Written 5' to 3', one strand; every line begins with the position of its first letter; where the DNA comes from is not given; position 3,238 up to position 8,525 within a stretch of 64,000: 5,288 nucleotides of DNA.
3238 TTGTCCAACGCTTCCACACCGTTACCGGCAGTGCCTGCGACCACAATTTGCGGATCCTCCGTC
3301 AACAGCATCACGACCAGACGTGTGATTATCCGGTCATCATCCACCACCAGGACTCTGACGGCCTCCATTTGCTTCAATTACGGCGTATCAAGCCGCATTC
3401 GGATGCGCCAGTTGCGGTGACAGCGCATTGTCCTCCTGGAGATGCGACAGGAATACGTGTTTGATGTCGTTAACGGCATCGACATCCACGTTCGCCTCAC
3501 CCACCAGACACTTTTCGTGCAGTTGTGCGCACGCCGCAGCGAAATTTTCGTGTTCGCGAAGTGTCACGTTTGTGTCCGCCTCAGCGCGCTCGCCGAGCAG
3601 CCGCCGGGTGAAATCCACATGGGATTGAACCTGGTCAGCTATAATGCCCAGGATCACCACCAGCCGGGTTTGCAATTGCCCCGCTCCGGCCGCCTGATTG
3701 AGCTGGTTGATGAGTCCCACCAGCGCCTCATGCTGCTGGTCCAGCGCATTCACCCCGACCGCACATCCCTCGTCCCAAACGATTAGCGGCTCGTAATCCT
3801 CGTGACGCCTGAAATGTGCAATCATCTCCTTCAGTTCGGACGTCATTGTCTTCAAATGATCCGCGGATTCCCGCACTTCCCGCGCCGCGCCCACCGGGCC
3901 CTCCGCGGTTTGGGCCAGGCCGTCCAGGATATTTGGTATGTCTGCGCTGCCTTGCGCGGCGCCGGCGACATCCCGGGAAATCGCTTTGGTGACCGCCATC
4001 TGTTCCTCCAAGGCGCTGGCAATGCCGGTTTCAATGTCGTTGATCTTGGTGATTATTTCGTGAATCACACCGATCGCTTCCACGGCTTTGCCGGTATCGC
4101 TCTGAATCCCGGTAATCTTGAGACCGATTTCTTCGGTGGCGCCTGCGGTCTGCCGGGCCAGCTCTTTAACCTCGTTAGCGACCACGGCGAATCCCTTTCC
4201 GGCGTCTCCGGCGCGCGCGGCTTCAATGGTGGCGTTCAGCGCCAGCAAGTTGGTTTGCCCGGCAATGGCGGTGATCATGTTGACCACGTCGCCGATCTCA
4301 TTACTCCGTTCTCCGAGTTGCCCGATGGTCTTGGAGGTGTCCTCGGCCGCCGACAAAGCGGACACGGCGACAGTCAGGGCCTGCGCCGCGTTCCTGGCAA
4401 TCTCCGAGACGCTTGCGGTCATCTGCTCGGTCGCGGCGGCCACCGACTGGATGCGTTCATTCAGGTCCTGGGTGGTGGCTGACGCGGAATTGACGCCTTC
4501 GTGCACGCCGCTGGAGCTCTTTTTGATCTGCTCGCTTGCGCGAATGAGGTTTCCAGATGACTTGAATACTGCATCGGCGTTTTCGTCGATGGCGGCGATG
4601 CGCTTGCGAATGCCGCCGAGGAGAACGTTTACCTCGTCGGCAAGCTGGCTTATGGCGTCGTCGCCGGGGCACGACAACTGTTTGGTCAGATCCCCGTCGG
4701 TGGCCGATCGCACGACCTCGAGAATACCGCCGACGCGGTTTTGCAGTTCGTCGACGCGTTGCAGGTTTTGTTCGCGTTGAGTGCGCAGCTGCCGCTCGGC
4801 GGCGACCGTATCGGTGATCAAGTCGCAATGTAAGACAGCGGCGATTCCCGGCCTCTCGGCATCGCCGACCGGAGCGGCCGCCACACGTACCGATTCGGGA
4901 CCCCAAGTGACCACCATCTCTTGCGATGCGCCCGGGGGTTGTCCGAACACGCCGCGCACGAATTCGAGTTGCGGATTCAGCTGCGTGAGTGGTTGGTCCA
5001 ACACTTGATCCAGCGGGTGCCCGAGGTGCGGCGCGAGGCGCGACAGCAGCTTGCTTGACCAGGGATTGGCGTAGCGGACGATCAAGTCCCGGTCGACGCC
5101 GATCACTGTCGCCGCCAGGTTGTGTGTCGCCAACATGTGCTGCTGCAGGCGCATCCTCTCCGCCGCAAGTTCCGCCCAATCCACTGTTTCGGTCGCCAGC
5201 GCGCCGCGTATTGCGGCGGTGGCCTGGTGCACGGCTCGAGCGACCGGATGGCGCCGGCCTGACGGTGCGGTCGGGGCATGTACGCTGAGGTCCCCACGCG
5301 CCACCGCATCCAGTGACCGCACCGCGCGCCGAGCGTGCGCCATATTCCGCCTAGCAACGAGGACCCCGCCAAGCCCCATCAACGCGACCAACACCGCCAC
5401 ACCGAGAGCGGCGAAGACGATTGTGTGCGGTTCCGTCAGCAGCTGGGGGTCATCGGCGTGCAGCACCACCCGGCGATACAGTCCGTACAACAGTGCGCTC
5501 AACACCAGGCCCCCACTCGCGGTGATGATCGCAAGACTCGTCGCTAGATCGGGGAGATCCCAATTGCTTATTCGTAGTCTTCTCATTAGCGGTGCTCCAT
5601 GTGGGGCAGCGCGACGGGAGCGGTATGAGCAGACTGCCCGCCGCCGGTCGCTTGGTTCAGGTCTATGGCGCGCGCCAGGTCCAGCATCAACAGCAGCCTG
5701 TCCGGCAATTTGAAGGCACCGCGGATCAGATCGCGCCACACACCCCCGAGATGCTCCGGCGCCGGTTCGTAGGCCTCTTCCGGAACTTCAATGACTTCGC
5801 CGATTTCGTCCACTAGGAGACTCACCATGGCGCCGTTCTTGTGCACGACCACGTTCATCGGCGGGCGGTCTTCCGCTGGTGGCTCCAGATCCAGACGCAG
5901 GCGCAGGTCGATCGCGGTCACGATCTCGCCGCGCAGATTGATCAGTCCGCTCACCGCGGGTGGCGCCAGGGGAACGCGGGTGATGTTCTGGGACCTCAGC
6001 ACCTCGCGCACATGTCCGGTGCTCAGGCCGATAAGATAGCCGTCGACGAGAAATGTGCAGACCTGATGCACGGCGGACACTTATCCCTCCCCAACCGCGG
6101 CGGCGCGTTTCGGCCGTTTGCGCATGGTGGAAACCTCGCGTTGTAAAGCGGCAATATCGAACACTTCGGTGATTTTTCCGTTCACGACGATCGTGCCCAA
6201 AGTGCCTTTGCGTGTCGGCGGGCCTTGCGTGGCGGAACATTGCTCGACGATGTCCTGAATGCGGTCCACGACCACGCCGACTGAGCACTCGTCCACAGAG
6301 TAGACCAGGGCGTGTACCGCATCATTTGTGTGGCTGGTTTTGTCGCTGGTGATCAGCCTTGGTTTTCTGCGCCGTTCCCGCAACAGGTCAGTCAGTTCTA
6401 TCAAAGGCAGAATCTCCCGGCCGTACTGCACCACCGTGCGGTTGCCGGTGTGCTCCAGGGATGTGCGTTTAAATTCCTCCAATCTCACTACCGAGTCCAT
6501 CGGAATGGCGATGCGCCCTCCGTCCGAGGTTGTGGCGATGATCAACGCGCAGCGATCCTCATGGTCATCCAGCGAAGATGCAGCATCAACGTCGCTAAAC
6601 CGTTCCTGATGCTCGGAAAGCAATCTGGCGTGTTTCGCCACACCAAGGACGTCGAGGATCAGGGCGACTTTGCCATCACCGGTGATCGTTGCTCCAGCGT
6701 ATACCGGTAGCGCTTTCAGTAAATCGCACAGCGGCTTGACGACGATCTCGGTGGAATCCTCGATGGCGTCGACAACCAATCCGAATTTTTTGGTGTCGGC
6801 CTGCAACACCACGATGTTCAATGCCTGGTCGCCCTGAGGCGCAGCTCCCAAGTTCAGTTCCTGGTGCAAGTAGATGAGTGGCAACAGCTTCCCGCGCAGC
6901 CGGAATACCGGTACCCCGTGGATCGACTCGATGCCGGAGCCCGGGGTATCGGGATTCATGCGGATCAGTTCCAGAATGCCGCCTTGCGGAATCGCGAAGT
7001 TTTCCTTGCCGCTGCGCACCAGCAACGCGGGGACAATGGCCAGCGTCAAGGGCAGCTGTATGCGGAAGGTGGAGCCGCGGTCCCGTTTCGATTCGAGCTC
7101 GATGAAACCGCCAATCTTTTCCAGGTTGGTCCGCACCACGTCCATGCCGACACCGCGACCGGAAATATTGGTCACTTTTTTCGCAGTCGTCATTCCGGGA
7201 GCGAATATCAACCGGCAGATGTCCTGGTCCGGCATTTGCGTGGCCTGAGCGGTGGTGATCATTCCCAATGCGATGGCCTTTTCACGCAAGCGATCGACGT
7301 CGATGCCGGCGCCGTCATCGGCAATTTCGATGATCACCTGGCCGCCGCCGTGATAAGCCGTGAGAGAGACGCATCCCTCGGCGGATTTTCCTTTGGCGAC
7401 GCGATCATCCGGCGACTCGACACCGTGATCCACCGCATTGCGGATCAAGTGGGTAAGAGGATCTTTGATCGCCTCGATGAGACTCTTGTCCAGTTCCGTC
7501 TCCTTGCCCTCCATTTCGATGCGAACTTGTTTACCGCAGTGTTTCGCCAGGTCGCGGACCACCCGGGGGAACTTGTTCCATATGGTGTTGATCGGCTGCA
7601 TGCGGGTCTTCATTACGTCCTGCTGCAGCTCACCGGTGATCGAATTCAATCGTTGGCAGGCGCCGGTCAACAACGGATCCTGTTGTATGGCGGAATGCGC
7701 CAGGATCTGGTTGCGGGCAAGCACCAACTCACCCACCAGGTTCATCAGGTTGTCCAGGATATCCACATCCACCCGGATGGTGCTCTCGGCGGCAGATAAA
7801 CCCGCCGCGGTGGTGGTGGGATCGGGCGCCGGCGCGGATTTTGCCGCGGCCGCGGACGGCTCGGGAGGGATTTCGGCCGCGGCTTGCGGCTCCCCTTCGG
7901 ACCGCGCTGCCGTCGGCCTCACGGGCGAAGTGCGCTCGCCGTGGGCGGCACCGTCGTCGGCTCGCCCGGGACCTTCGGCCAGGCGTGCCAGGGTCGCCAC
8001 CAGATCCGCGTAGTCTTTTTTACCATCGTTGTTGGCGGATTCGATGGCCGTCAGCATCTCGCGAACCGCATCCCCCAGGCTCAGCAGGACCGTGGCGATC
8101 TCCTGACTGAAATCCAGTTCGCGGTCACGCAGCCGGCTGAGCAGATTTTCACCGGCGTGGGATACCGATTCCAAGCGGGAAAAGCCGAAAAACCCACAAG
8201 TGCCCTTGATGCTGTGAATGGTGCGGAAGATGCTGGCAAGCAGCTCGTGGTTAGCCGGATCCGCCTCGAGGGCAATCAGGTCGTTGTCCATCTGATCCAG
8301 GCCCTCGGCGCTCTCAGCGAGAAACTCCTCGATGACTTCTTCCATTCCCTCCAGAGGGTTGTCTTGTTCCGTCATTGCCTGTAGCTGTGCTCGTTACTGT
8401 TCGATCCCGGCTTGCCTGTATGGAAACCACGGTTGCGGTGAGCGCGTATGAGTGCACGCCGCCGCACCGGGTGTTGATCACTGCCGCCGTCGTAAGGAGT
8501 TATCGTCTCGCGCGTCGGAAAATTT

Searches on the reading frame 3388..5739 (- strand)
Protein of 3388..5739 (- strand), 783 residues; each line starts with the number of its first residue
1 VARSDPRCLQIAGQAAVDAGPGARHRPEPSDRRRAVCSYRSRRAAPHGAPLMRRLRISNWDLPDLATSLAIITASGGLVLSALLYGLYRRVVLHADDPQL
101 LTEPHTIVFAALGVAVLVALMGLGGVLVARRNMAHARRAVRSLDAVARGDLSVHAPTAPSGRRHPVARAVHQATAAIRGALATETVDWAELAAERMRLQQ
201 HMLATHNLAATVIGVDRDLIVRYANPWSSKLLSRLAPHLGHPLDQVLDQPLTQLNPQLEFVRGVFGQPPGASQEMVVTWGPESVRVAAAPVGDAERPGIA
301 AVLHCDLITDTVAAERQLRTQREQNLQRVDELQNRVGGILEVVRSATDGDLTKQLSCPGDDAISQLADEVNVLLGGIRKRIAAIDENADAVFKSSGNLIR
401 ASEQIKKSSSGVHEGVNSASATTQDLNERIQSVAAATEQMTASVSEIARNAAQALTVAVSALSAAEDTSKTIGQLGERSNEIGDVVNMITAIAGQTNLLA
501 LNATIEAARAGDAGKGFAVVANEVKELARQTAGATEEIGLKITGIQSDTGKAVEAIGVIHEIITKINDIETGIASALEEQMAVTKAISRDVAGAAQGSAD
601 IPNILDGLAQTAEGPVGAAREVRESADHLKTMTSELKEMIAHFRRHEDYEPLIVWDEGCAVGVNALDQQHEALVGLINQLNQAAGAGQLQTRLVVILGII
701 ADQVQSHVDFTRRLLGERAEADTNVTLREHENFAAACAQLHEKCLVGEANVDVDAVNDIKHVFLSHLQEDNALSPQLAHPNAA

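Call 56: search_protein_families(library=pfam, proteins=[window:3388-5739:-], max_evalue=0.00001)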
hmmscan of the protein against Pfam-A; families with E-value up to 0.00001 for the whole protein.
window:3388-5739:- (783 aa): 2 families
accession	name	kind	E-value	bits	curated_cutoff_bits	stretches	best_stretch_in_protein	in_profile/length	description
PF00015.26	MCPsignal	-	2.3e-29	102.9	34.6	1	463-595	16-148/172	Methyl-accepting chemotaxis protein (MCP) signalling domain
PF01814.28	Hemerythrin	-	5.5e-06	27.3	25.3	0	662-773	2-123/127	Hemerythrin HHE cation binding domain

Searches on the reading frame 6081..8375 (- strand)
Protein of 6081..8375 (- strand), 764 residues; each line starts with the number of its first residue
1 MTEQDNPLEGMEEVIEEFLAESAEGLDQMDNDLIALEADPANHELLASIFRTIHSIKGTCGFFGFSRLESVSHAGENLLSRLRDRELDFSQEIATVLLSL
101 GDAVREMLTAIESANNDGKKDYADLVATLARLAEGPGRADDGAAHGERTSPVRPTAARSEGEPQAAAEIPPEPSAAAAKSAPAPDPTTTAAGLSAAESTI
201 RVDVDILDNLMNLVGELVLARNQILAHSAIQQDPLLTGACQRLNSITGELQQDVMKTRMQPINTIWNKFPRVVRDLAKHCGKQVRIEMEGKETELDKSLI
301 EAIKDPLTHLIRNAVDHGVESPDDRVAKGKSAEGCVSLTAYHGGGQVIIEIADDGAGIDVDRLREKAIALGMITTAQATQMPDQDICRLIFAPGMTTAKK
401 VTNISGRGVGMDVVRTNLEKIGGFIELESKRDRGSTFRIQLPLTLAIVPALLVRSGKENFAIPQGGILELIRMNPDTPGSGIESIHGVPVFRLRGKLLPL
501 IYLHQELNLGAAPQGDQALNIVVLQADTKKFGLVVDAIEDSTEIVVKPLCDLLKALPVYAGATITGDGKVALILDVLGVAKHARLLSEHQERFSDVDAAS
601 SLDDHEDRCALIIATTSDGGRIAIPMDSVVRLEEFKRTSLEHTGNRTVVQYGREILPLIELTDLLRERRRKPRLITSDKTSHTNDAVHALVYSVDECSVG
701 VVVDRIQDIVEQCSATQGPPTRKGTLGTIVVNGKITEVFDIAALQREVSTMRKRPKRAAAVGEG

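Call 56: search_protein_families(library=pfam, proteins=[window:6081-8375:-], max_evalue=0.00001)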
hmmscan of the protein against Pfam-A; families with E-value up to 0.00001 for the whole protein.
window:6081-8375:- (764 aa): 4 families
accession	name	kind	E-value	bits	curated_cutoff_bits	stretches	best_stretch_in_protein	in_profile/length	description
PF01584.24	CheW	-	4.1e-36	124.1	23.5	2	450-582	2-136/138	CheW-like domain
PF02518.31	HATPase_c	-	1.8e-17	64.2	26.4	1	305-444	4-110/111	Histidine kinase-, DNA gyrase B-, and HSP90-like ATPase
PF02895.20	H-kinase_dim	-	4.6e-15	56.3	23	1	197-257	1-68/68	Signal transducing histidine kinase, homodimeric domain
PF01627.28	Hpt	-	2.1e-14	54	24.6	1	13-113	1-83/84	Hpt domain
